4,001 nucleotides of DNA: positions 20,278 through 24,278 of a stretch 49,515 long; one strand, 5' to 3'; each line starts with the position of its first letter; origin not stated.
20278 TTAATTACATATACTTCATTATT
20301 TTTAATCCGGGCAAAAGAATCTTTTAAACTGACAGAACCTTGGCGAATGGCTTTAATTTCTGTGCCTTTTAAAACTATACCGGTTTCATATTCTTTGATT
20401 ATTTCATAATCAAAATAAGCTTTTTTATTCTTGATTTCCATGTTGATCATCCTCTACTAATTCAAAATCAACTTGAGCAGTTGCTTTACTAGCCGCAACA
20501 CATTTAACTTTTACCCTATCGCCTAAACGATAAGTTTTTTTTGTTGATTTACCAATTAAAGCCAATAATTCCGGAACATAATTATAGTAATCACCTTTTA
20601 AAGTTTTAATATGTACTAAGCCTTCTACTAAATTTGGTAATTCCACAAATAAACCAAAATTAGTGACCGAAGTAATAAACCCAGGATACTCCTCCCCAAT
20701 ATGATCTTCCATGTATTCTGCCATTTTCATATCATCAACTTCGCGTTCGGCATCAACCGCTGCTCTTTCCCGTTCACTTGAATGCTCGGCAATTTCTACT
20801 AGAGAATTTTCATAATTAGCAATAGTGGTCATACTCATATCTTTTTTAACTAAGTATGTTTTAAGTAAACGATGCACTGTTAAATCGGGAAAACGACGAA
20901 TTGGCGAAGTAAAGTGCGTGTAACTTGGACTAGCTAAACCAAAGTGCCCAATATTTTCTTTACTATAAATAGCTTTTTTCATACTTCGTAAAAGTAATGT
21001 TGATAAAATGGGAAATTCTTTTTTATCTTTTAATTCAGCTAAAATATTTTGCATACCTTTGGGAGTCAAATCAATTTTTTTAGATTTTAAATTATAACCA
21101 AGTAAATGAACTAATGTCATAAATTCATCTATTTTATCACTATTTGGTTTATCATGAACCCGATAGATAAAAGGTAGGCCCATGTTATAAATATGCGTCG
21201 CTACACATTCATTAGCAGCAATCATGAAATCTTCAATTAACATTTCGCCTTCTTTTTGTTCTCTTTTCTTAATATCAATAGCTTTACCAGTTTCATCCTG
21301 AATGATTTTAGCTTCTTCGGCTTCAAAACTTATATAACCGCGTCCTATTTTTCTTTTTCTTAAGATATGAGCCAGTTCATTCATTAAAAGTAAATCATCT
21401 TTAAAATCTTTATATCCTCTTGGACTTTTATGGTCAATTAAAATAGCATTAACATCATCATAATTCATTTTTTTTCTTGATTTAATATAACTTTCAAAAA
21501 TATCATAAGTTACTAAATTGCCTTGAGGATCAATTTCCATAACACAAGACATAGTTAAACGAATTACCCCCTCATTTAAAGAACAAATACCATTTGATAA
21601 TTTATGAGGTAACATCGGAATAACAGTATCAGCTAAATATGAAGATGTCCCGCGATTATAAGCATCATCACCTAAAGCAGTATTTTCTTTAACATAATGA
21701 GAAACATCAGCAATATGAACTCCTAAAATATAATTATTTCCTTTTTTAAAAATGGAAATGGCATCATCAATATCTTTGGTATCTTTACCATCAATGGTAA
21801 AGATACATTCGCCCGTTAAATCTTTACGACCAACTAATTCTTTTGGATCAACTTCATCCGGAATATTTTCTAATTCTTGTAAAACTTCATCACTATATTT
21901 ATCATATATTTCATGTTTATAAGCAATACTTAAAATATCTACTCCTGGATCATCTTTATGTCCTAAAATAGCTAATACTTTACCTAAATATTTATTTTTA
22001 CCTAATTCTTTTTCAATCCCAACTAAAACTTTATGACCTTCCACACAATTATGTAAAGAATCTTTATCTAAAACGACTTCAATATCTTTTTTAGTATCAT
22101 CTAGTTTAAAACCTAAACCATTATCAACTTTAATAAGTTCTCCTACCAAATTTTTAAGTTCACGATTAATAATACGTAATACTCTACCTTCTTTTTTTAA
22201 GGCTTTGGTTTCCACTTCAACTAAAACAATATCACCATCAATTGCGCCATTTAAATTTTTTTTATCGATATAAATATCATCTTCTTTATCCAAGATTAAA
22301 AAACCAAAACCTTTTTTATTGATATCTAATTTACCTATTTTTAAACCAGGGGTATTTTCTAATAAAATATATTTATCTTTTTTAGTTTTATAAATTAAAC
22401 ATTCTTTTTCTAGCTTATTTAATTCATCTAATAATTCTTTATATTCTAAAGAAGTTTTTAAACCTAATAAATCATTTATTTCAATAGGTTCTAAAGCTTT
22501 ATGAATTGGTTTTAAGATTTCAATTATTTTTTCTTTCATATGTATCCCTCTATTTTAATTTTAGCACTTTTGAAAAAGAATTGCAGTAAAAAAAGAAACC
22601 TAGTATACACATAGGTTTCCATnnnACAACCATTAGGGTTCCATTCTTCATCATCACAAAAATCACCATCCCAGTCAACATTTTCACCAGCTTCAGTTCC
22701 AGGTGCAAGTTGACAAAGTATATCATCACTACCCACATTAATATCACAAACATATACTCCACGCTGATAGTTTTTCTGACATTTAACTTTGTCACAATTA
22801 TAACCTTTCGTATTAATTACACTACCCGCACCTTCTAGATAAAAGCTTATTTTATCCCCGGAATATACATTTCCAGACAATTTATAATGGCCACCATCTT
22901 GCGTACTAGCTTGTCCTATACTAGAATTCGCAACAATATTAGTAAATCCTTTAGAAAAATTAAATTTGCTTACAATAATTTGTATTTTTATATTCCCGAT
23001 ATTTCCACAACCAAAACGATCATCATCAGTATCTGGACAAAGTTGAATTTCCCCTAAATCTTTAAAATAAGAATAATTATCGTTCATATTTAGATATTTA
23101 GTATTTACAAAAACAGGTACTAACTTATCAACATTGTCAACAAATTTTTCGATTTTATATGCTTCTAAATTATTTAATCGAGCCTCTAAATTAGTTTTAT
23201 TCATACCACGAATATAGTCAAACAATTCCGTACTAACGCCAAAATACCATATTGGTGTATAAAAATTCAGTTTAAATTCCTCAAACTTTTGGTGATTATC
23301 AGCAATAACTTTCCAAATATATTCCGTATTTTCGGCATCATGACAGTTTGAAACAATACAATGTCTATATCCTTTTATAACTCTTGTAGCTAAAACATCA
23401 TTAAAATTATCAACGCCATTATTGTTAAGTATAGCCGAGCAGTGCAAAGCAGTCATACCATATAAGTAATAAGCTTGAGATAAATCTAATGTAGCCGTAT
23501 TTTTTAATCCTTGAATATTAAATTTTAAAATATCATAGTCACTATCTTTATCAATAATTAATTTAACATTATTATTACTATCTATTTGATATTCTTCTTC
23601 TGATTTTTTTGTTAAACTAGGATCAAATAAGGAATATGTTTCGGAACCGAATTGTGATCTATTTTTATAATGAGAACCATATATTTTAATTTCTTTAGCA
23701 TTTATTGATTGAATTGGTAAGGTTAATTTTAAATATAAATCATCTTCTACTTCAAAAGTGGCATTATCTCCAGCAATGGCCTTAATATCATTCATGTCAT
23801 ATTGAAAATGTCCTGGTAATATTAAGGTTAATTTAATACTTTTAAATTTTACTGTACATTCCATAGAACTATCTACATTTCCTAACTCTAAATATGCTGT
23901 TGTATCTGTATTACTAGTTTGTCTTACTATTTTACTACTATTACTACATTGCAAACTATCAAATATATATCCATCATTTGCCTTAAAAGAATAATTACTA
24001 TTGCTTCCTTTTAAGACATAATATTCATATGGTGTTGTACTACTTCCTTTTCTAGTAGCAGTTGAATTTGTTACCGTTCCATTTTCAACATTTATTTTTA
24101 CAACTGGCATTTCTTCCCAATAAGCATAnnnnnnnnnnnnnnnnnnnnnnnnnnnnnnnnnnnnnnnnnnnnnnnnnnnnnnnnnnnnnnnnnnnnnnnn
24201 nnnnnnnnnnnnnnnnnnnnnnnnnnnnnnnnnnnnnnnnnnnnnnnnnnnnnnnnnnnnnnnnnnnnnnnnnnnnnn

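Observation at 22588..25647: Self-contained two-gene cassette (anchor protein + 855-aa modular prepilin) wedged into the conserved secG-rnr-smpB block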

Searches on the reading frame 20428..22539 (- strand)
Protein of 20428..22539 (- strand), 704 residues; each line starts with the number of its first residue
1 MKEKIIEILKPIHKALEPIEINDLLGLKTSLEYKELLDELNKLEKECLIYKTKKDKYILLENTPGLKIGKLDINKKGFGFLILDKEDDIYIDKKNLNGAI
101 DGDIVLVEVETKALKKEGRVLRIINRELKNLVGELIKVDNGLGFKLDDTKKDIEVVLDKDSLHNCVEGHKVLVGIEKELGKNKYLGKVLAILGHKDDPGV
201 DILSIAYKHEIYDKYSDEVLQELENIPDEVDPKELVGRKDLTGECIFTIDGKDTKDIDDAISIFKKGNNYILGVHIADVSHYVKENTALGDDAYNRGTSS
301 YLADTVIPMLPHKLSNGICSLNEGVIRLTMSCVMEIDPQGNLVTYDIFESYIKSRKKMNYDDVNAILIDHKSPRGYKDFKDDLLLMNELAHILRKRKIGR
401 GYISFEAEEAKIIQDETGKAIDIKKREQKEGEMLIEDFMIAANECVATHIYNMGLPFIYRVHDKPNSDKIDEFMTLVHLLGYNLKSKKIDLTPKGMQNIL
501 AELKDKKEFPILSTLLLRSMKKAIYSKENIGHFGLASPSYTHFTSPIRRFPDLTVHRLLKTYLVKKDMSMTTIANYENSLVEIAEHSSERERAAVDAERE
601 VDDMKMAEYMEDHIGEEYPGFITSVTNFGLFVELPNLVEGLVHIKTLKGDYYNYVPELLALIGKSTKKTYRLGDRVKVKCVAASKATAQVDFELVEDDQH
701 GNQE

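Call 17: find_related_loci(query=window:20428-22539:-, collection=genome_contigs, flank=8000)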
Query window:20428-22539:- (704 aa) in genome_contigs; peptide patterns used: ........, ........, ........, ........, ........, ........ (x = any residue, [..] = any of these).
599 stretches matched a pattern (row limit reached: there are more); 502 encode a relative of the query (tblastn E <= 1e-3); the best 80 are kept; 80 distinct loci.
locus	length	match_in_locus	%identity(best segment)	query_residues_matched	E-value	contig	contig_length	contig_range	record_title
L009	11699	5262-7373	83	1-704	0e+0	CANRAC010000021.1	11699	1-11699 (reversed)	MAG: uncultured Bacilli bacterium isolate Lapin-016__bin74 genome assembly, contig: Lapin-016__NODE_5000_length_11699_co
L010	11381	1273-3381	80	1-704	0e+0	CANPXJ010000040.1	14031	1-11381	MAG: uncultured Bacilli bacterium isolate Lapin-003-2__bin5 genome assembly, contig: Lapin-003-2__NODE_3965_length_14031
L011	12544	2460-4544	75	1-696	0e+0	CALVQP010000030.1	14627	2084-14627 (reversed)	MAG: uncultured Bacilli bacterium isolate BRZ_GB__bin6 genome assembly, contig: BRZ_GB__NODE_5801_length_14627_cov_4.591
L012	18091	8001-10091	75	1-697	0e+0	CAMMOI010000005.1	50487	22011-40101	MAG: uncultured Tenericutes bacterium isolate ERR4992208_bin.29_MetaWRAP_v1.1_MAG genome assembly, contig: NODE_551_leng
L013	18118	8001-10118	69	1-704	0e+0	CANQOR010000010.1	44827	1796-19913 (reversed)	MAG: uncultured Bacilli bacterium isolate Lapin-032__bin83 genome assembly, contig: Lapin-032__NODE_1401_length_44827_co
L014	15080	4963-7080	70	1-704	0e+0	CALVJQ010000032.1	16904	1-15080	MAG: uncultured Bacilli bacterium isolate BRZ_KK__bin32 genome assembly, contig: BRZ_KK__NODE_4872_length_16904_cov_8.01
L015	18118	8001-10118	69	1-703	0e+0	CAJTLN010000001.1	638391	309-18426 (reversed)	MAG TPA_asm: uncultured Bacilli bacterium isolate MGBC100111 genome assembly, contig: MGBC100111.1, whole genome shotgun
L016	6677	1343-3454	68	1-704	0e+0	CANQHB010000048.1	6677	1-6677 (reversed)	MAG: uncultured Bacilli bacterium isolate Lapin-030__bin11 genome assembly, contig: Lapin-030__NODE_14448_length_6677_co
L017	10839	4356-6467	67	1-704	0e+0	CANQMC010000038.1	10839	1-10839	MAG: uncultured Bacilli bacterium isolate Lapin-014__bin58 genome assembly, contig: Lapin-014__NODE_5257_length_10839_co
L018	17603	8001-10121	68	1-704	0e+0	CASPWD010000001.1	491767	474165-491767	MAG: uncultured Bacilli bacterium isolate extra-ERR2497918.26_1677795665 genome assembly, contig: NODE_1_length_491767_c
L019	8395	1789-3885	67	1-699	0e+0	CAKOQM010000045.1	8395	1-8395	MAG: uncultured Bacilli bacterium isolate REFINED_METABAT215_TOP10_CONTIGS_1500_ASSEMBLY_K77_MERGED__Hadza_MoBio_hadza-E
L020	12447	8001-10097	67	1-699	0e+0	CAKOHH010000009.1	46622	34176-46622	MAG: uncultured Bacilli bacterium isolate REFINED_METABAT215_TOP10_CONTIGS_1500_ASSEMBLY_K77_MERGED__Hadza_MoBio_hadza-E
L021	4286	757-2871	69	1-703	0e+0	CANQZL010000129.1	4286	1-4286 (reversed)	MAG: uncultured Bacilli bacterium isolate Lapin-018__bin17 genome assembly, contig: Lapin-018__NODE_24272_length_4286_co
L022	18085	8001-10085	68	1-695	0e+0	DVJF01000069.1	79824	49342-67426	MAG TPA_asm: Candidatus Caccenecus avistercoris isolate CHK193-13418 CHK193__C283138_L79824_ERR3414588, whole genome sho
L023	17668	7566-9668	67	1-702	0e+0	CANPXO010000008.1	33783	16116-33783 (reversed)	MAG: uncultured Bacilli bacterium isolate Lapin-004__bin27 genome assembly, contig: Lapin-004__NODE_1502_length_33783_co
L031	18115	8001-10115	68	1-703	0e+0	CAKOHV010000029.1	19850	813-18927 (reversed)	MAG: uncultured Bacilli bacterium isolate REFINED_METABAT215_TOP10_CONTIGS_1500_ASSEMBLY_K77_MERGED__Hadza_MoBio_hadza-E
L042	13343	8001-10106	66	1-702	0e+0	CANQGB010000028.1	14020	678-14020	MAG: uncultured Bacilli bacterium isolate Lapin-005__bin86 genome assembly, contig: Lapin-005__NODE_5927_length_14020_co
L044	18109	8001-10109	66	1-704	0e+0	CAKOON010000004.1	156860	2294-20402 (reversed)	MAG: uncultured Bacilli bacterium isolate REFINED_METABAT215_TOP10_CONTIGS_1500_ASSEMBLY_K77_MERGED__Hadza_MoBio_hadza-A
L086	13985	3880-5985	60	1-704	0e+0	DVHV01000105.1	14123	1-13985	MAG TPA_asm: Candidatus Onthocola stercoravium isolate ChiW5-5982 ChiW5__C76036_L14123_SRR5506738, whole genome shotgun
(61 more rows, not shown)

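Call 64: search_protein_families(library=ncbifam, proteins=[L010:407-709:+, L042:7638-7988:+, L031:7580-7975:+, L044:7554-7976:+, L022:7026-7358:+, L086:3512-3874:+], max_evalue=0.01)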
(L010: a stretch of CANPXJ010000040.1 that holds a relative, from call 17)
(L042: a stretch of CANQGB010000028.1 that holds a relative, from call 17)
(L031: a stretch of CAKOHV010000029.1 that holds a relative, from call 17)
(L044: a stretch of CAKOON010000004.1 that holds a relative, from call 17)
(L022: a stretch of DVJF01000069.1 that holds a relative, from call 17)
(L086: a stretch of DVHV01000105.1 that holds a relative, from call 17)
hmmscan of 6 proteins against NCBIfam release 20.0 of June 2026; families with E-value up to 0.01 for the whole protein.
L010:407-709:+ (101 aa): 14 families
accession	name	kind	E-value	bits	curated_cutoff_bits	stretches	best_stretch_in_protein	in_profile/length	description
NF040999.1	pilin_ComGC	equivalog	3.2e-07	30.4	75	1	4-89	1-83/84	competence type IV pilus major pilin ComGC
NF041013.1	T4P_ComGE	equivalog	2.2e-06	27.7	49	1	2-63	1-61/83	competence type IV pilus minor pilin ComGE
TIGR02532.1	IV_pilin_GFxxxE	domain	9.2e-06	25.3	16.3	1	4-26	1-23/24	prepilin-type N-terminal cleavage/methylation domain-containing protein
TIGR01708.2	typeII_sec_gspH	equivalog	1.1e-05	25.6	80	1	5-51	2-49/169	type II secretion system minor pseudopilin GspH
TIGR01710.1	typeII_sec_gspG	equivalog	7.9e-05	22.7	88.85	1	5-48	1-45/134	type II secretion system major pseudopilin GspG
NF007862.0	PRK10574.1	equivalog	9.3e-05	22.6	138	1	1-71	1-71/145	prepilin peptidase-dependent pilin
NF041775.1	typeIV_PilA_Myxo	equivalog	0.0027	17.7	400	1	4-46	10-53/214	type IV pilin protein PilA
NF007800.0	PRK10506.1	equivalog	0.0049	16.7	158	0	1-37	5-41/163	prepilin peptidase-dependent protein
TIGR02599.1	TIGR02599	subfamily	0.0054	16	256.5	1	6-53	1-47/361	Verru_Chthon cassette protein C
NF003749.0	PRK05346.1-5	equivalog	0.0056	16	255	1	12-78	11-86/261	Na(+)-translocating NADH-quinone reductase subunit C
NF041002.1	pilin_ComGF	equivalog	0.0058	16.8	80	0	4-43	1-40/139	competence type IV pilus minor pilin ComGF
TIGR02596.1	TIGR02596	subfamily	0.0068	16.5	70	1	7-52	1-47/196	Verru_Chthon cassette protein D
NF040982.1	ComGD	equivalog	0.008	16.6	70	1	4-59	1-57/139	competence type IV pilus minor pilin ComGD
TIGR01711.1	gspJ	equivalog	0.0083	16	64.85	1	5-52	1-50/192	type II secretion system minor pseudopilin GspJ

L042:7638-7988:+ (117 aa): 8 families
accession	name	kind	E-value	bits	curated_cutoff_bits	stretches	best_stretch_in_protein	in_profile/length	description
TIGR02532.1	IV_pilin_GFxxxE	domain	5.4e-05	22.9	16.3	1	4-25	2-23/24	prepilin-type N-terminal cleavage/methylation domain-containing protein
NF041013.1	T4P_ComGE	equivalog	0.00014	21.9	49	1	2-39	2-39/83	competence type IV pilus minor pilin ComGE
TIGR01708.2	typeII_sec_gspH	equivalog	0.0011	18.9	80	1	4-63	2-58/169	type II secretion system minor pseudopilin GspH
TIGR01710.1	typeII_sec_gspG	equivalog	0.0031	17.5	88.85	1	4-51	1-48/134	type II secretion system major pseudopilin GspG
NF040999.1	pilin_ComGC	equivalog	0.0036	17.5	75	1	4-52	2-50/84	competence type IV pilus major pilin ComGC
NF009989.0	PRK13455.1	equivalog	0.0046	17.1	249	1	10-57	30-77/185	F0F1 ATP synthase subunit B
NF007862.0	PRK10574.1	equivalog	0.0073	16.4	138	1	2-24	3-25/145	prepilin peptidase-dependent pilin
NF040982.1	ComGD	equivalog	0.0088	16.4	70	0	3-51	1-50/139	competence type IV pilus minor pilin ComGD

L031:7580-7975:+ (132 aa): 8 families
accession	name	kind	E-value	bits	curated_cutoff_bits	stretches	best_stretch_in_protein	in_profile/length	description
TIGR02532.1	IV_pilin_GFxxxE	domain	6.4e-05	22.6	16.3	1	5-24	3-22/24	prepilin-type N-terminal cleavage/methylation domain-containing protein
TIGR01708.2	typeII_sec_gspH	equivalog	7.9e-05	22.7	80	1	4-43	2-38/169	type II secretion system minor pseudopilin GspH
TIGR01710.1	typeII_sec_gspG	equivalog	0.00045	20.3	88.85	1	5-54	2-51/134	type II secretion system major pseudopilin GspG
TIGR02596.1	TIGR02596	subfamily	0.00079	19.6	70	1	6-53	1-49/196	Verru_Chthon cassette protein D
NF040999.1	pilin_ComGC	equivalog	0.0012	19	75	1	4-55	2-53/84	competence type IV pilus major pilin ComGC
NF007800.0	PRK10506.1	equivalog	0.0028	17.5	158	1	3-86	8-88/163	prepilin peptidase-dependent protein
NF041013.1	T4P_ComGE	equivalog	0.0036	17.4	49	1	3-40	3-40/83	competence type IV pilus minor pilin ComGE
NF041002.1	pilin_ComGF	equivalog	0.0091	16.2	80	0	4-43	2-41/139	competence type IV pilus minor pilin ComGF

L044:7554-7976:+ (141 aa): 4 families
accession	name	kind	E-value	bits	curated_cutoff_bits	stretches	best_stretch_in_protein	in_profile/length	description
TIGR01708.2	typeII_sec_gspH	equivalog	4.7e-05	23.5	80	1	4-37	2-35/169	type II secretion system minor pseudopilin GspH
TIGR02532.1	IV_pilin_GFxxxE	domain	0.00013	21.6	16.3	1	3-25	1-23/24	prepilin-type N-terminal cleavage/methylation domain-containing protein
NF040999.1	pilin_ComGC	equivalog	0.0022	18.1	75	1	4-65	2-59/84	competence type IV pilus major pilin ComGC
TIGR01710.1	typeII_sec_gspG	equivalog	0.0072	16.4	88.85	1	4-64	1-57/134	type II secretion system major pseudopilin GspG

L022:7026-7358:+ (111 aa): 11 families
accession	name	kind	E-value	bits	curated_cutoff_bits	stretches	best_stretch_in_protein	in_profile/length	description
TIGR02532.1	IV_pilin_GFxxxE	domain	1.8e-07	30.7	16.3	1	3-25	1-23/24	prepilin-type N-terminal cleavage/methylation domain-containing protein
NF007862.0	PRK10574.1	equivalog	0.00016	21.8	138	1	2-75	3-73/145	prepilin peptidase-dependent pilin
NF040999.1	pilin_ComGC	equivalog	0.00043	20.4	75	1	3-65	1-62/84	competence type IV pilus major pilin ComGC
NF041013.1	T4P_ComGE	equivalog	0.00075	19.6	49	1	2-52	2-52/83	competence type IV pilus minor pilin ComGE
NF038304.1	EPS_HpsC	equivalog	0.00084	19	200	1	2-49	19-68/318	hormogonium polysaccharide secretion pseudopilin HpsC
NF041002.1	pilin_ComGF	equivalog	0.001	19.3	80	1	3-66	1-65/139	competence type IV pilus minor pilin ComGF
NF041775.1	typeIV_PilA_Myxo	equivalog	0.001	19.1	400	1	3-56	10-63/214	type IV pilin protein PilA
NF041451.1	DDP1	equivalog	0.0011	19.2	150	1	11-76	15-80/169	DNA distortion polypeptide 1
NF040982.1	ComGD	equivalog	0.0014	19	70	0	3-109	1-126/139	competence type IV pilus minor pilin ComGD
TIGR01708.2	typeII_sec_gspH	equivalog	0.0015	18.6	80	1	4-30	2-28/169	type II secretion system minor pseudopilin GspH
TIGR01707.1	gspI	equivalog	0.0033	17.9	44.35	1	5-50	1-46/101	type II secretion system minor pseudopilin GspI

L086:3512-3874:+ (121 aa): 1 family
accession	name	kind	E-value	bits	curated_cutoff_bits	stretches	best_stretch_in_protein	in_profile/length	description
NF006283.1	PRK08455.1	equivalog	0.0042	16.7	187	1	5-42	13-50/182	flagellar basal body-associated protein FliL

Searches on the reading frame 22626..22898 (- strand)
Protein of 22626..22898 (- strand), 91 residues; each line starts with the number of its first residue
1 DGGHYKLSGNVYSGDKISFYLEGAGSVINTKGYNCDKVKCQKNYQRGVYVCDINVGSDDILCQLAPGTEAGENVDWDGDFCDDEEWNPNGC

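Call 72: search_protein_families(library=pfam, proteins=[window:22626-22898:-], max_evalue=5)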
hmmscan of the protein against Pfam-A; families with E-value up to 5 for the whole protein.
window:22626-22898:- (91 aa): 1 family
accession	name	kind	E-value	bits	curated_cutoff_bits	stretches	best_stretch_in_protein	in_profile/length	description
PF06076.17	Orthopox_F14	-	0.014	16.1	27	1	49-82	26-59/73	Orthopoxvirus F14 protein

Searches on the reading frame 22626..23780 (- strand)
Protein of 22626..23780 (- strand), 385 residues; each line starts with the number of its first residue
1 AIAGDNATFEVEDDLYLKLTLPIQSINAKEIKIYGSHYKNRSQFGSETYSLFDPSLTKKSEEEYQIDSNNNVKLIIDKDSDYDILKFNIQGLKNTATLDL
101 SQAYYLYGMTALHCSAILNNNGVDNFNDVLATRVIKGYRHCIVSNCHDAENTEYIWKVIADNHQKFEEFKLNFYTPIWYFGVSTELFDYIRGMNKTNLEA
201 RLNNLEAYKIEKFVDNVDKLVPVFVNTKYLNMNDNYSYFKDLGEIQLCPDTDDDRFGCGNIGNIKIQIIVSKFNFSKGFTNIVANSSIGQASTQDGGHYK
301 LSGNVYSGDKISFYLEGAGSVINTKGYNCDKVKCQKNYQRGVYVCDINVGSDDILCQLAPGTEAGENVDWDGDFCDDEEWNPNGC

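Call 32: search_protein_representatives(protein=window:22626-23780:-)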
Query: 385 residues. Proteins with E-value up to 0.001 (for the whole library): 3; up to 1e-10: 1; up to 1e-30: 1. The best 3 are listed.
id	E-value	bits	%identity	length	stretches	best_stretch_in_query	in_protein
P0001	1.0e-261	883.9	100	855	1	1-385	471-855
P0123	2.0e-07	46.7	22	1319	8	230-280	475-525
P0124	1.4e-05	40.6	33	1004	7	120-162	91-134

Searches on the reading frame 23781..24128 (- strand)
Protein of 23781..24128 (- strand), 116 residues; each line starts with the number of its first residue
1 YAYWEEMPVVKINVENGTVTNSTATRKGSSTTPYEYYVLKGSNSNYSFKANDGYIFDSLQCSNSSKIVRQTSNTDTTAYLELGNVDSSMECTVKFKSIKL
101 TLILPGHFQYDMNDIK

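Call 72: search_protein_families(library=pfam, proteins=[window:23781-24128:-], max_evalue=5)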
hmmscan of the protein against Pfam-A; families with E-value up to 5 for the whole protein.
window:23781-24128:- (116 aa): 2 families
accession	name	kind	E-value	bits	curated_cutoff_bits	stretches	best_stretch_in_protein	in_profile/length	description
PF11921.14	DUF3439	-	0.015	15.7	27.1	1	43-114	15-90/122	Domain of unknown function (DUF3439)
PF16040.10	APD1-4_N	-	0.12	12.5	27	1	7-52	12-55/71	E3 ubiquitin-protein ligase APD1-4, N-terminal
